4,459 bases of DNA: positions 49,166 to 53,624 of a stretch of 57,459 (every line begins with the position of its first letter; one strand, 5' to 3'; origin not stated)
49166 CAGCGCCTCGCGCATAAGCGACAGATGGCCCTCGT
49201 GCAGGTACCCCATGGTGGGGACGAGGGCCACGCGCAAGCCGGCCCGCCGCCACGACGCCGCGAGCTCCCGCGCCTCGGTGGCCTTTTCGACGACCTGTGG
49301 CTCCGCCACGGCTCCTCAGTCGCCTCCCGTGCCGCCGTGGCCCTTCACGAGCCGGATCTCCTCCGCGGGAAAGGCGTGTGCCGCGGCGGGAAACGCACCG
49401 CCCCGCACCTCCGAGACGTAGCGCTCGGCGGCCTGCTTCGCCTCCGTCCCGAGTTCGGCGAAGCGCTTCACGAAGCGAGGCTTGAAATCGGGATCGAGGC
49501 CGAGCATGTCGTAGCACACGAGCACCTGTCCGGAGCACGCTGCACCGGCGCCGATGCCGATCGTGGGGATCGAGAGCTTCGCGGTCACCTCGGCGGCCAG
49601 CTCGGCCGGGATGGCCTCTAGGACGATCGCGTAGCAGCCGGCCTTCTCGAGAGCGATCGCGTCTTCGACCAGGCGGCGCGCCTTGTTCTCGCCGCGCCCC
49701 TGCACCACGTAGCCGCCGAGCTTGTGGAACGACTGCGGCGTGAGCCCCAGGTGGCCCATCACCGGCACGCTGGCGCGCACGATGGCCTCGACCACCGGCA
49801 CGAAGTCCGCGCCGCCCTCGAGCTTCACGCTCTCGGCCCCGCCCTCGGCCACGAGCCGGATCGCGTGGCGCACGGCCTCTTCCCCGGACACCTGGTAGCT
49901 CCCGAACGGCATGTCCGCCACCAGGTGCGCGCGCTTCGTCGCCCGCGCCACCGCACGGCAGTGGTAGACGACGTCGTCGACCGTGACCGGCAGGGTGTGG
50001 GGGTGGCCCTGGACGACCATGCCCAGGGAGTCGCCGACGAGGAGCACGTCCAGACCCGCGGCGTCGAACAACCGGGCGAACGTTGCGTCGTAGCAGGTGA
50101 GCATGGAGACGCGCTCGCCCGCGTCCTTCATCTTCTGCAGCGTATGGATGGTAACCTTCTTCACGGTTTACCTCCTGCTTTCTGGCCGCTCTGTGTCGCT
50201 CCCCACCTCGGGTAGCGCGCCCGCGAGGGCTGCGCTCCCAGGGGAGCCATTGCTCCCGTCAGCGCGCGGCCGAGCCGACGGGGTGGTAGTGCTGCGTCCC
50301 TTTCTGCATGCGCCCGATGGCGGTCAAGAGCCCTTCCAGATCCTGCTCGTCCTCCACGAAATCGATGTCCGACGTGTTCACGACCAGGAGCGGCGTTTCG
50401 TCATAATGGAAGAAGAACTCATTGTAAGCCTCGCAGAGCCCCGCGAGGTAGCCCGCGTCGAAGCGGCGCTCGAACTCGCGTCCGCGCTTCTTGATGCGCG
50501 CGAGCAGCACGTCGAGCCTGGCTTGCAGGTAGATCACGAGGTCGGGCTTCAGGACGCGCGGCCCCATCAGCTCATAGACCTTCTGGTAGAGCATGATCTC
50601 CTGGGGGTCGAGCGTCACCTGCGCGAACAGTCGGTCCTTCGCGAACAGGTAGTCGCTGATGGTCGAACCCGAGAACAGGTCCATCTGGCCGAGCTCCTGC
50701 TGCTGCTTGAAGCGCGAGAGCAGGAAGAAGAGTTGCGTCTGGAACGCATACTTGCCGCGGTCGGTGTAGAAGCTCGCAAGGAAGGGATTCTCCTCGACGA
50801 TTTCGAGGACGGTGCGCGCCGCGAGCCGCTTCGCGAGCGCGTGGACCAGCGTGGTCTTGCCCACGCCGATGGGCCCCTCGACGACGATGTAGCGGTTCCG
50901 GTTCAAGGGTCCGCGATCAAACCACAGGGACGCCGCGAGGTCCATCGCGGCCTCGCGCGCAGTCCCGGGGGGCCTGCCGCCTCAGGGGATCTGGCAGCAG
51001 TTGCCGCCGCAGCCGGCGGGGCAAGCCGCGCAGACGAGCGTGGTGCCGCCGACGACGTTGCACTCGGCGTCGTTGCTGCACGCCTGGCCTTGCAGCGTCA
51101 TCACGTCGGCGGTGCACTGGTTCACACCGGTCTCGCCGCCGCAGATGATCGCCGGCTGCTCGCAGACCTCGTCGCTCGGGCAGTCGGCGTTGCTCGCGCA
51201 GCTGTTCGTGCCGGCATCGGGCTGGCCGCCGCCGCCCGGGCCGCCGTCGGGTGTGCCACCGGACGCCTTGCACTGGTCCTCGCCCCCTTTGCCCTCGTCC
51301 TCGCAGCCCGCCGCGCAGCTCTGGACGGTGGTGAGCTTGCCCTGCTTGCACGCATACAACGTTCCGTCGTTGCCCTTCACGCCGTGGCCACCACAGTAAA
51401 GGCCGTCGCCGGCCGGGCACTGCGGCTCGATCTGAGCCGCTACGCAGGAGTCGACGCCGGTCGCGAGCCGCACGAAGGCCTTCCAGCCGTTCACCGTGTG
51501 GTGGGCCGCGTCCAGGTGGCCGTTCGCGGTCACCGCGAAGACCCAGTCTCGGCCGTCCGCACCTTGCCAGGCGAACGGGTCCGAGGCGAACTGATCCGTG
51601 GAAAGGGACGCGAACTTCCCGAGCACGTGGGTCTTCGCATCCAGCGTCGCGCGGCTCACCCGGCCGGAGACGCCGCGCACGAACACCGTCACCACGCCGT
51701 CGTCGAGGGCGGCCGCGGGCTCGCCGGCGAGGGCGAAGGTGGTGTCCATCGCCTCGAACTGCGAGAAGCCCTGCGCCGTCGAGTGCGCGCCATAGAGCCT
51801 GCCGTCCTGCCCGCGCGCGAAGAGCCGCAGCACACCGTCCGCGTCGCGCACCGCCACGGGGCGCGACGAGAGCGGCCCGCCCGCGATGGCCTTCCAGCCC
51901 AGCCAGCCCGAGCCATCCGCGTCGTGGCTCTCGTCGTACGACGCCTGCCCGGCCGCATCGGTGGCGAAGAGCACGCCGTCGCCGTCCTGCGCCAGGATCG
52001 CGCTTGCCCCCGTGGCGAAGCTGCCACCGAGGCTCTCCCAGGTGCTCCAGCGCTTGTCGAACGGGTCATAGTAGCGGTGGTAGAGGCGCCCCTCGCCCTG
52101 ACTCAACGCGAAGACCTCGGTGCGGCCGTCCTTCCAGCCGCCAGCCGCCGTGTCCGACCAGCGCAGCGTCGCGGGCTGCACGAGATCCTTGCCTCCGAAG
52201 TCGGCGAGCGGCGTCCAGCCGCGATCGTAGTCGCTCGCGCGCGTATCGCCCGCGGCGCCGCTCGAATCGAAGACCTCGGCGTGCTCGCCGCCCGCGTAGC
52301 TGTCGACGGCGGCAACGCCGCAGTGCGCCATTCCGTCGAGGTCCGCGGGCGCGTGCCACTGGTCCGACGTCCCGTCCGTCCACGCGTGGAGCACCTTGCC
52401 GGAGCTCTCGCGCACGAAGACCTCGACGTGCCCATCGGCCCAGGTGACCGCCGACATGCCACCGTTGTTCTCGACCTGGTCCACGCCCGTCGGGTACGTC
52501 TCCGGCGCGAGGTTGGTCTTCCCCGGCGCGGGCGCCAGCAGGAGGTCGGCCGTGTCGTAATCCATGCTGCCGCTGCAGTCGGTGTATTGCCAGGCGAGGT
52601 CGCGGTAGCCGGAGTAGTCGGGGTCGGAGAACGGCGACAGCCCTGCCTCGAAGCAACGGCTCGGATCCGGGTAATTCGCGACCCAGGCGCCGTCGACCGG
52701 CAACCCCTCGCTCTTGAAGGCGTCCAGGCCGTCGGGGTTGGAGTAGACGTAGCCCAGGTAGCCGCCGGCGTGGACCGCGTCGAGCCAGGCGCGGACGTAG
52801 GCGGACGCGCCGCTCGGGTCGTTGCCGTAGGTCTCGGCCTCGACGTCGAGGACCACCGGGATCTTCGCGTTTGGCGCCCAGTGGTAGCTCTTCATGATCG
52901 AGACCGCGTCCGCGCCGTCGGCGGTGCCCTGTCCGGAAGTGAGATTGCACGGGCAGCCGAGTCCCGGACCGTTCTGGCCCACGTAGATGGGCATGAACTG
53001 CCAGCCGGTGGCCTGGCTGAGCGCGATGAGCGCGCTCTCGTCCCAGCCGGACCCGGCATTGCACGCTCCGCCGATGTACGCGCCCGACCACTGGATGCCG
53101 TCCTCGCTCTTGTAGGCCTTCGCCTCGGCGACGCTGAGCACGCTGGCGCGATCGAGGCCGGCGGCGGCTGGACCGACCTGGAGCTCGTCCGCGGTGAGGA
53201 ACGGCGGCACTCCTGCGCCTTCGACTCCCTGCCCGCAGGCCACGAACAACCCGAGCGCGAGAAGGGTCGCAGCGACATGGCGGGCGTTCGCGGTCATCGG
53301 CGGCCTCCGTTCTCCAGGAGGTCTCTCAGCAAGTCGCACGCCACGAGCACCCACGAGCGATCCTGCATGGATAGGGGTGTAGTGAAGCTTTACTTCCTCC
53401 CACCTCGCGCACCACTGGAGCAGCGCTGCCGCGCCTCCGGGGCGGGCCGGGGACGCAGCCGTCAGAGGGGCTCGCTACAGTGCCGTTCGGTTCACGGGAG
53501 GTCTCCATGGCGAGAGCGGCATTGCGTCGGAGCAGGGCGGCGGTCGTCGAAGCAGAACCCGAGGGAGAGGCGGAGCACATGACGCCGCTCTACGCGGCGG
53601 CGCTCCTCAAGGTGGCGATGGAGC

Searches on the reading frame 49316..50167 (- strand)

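Call 54: search_protein_families(library=pfam, proteins=[window:49316-50167:-], max_evalue=0.0001)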
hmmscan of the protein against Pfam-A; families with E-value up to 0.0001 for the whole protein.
window:49316-50167:- (283 aa): 1 family
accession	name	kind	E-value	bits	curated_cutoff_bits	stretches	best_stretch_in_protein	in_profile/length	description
PF02548.21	Pantoate_transf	-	6.8e-116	386.6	28.7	1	4-261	1-258/259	Ketopantoate hydroxymethyltransferase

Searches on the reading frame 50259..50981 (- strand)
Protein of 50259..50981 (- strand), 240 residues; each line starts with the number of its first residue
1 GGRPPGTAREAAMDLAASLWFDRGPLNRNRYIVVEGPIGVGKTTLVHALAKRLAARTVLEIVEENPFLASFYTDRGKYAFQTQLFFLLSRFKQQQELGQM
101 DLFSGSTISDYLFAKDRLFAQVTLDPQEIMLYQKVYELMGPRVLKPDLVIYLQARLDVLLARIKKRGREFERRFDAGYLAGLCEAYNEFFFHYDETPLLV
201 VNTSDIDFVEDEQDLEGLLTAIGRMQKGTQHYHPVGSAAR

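Call 54: search_protein_families(library=pfam, proteins=[window:50259-50981:-], max_evalue=0.0001)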
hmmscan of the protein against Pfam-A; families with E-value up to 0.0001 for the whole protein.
window:50259-50981:- (240 aa): 5 families
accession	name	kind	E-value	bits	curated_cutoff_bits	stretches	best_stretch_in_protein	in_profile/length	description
PF01712.25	dNK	-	3.7e-43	148.1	27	1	32-222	1-198/203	Deoxynucleoside kinase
PF02223.23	Thymidylate_kin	-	2.6e-07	30.9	27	1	34-197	1-169/185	Thymidylate kinase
PF13238.12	AAA_18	-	3.5e-07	31.2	29.4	1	32-169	1-114/128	AAA domain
PF13191.12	AAA_16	-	4.2e-05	24.5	32.6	1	23-58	18-53/167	AAA ATPase domain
PF13671.12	AAA_33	-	6.3e-05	23.7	27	0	32-59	2-25/143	AAA domain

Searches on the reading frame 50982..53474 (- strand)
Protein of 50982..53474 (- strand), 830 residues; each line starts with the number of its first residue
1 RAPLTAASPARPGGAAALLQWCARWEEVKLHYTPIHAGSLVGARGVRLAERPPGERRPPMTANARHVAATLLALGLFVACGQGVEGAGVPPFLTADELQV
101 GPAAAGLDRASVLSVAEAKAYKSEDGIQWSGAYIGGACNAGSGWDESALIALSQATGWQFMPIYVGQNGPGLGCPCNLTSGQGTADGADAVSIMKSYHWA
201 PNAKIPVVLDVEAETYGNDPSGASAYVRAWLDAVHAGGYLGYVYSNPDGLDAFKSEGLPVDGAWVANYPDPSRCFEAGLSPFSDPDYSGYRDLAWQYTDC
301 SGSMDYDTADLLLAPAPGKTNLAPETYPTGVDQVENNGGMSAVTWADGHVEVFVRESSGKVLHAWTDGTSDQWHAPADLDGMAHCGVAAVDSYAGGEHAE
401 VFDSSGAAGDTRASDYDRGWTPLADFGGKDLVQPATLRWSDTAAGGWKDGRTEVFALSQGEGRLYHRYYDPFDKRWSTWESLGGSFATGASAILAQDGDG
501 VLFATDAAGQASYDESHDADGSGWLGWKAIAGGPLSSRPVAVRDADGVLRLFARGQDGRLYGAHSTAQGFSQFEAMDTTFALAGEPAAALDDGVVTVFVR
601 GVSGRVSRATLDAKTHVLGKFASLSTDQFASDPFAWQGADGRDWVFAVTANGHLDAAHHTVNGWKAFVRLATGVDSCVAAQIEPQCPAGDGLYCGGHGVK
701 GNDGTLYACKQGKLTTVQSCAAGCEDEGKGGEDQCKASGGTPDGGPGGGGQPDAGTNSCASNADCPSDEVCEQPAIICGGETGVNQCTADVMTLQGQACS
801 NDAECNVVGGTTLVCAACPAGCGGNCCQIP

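Call 54: search_protein_families(library=pfam, proteins=[window:50982-53474:-], max_evalue=0.0001)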
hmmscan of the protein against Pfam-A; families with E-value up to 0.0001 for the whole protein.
window:50982-53474:- (830 aa): 1 family
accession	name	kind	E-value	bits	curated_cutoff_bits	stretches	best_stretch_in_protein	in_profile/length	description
PF08924.17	Rv2525c_GlyHyd-like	-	2.2e-10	41.4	27.2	1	124-257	5-134/198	Rv2525c-like, glycoside hydrolase-like domain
